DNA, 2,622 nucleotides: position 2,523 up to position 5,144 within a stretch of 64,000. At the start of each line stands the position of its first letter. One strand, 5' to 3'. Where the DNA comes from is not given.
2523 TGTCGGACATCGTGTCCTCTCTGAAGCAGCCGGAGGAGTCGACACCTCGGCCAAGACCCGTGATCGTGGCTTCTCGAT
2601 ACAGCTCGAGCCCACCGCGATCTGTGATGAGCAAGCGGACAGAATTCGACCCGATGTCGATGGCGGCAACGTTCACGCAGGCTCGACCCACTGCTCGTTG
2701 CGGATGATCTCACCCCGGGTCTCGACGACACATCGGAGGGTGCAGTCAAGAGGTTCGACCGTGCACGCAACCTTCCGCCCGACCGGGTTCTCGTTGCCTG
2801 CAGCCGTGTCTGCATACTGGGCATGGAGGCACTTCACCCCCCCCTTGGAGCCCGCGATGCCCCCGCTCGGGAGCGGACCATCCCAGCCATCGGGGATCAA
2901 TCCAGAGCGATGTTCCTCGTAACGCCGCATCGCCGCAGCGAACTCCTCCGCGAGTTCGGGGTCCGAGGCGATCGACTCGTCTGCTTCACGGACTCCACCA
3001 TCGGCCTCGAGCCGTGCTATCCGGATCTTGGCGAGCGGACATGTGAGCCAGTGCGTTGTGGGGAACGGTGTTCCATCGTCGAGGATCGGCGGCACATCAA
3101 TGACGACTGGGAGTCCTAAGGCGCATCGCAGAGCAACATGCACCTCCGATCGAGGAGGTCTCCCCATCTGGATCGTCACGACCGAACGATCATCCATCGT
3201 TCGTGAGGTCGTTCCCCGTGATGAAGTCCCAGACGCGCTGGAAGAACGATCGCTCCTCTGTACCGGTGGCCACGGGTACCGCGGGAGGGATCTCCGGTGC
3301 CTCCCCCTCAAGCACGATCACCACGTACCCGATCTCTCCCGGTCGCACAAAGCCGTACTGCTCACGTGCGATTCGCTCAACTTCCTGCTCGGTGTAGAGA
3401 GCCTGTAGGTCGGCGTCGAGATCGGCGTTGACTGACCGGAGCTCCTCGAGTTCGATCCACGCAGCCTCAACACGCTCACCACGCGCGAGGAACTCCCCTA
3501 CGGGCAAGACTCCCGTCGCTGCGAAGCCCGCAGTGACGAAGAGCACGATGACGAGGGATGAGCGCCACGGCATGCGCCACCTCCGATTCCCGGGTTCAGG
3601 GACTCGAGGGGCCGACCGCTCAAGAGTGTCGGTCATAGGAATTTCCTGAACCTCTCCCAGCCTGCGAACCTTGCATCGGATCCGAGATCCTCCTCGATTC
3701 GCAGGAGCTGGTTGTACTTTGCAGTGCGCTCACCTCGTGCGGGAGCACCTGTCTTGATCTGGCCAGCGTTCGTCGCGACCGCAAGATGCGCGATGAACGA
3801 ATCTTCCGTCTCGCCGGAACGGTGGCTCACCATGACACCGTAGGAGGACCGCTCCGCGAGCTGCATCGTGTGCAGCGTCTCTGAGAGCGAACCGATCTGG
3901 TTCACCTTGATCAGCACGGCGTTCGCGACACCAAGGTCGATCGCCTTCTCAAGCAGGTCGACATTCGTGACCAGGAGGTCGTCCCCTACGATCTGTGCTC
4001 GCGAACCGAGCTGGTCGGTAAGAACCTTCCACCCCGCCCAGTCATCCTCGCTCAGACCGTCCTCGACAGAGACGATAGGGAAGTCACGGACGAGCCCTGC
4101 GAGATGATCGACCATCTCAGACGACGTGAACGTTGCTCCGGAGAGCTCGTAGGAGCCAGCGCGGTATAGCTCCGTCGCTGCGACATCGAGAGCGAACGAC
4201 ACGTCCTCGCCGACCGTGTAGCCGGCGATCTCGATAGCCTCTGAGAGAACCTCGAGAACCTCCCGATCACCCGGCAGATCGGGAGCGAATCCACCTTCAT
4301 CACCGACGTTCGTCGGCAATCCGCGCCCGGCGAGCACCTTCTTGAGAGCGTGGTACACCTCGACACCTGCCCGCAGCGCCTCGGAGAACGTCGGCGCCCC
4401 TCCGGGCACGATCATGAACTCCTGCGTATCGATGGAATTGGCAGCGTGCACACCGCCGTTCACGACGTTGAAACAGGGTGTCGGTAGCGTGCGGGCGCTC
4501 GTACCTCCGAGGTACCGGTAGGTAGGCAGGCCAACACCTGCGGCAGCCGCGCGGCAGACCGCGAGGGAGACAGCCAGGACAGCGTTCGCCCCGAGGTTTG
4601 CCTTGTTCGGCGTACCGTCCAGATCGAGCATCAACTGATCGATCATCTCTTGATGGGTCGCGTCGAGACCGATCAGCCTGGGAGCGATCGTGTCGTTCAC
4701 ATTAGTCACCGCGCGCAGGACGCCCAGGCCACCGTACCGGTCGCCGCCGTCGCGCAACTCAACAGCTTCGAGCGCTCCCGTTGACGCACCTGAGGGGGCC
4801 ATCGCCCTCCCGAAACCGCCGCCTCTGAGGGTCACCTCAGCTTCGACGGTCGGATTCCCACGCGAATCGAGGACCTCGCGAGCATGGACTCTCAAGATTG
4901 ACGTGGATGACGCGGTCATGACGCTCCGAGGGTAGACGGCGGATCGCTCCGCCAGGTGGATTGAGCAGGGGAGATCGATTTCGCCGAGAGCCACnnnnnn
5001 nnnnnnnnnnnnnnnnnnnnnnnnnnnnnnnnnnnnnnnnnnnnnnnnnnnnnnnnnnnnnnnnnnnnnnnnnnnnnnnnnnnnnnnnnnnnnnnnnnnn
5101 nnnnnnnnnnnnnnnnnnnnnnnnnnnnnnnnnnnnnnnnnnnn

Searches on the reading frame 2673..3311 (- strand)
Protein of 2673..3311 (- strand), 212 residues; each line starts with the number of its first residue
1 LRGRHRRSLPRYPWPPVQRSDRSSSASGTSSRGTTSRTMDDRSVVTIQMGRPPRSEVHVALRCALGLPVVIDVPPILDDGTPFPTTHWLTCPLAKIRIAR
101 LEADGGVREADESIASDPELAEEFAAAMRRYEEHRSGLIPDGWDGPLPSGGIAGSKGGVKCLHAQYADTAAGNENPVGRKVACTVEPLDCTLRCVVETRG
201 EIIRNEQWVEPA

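Call 20: search_protein_families(library=pfam, max_evalue=0.00001, proteins=[window:2673-3311:-])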
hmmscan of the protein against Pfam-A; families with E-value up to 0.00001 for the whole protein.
window:2673-3311:- (212 aa): 1 family
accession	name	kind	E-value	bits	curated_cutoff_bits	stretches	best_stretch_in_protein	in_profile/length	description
PF04417.17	DUF501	-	6.7e-30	104.3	23.8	1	60-181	2-137/139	Protein of unknown function (DUF501)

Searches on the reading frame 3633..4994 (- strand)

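Call 20: search_protein_families(library=pfam, max_evalue=0.00001, proteins=[window:3633-4994:-])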
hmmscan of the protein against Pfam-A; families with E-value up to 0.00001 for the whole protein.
window:3633-4994:- (453 aa): 3 families
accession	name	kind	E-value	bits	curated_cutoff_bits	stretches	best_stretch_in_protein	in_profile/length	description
PF00113.28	Enolase_C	-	1.4e-117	392.7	21.5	1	169-449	3-293/296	Enolase, C-terminal TIM barrel domain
PF03952.21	Enolase_N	-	3.2e-55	186.3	35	1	33-162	1-131/131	Enolase, N-terminal domain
PF13378.12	MR_MLE_C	-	4e-06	27.1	29.4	1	293-410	59-171/219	Enolase C-terminal domain-like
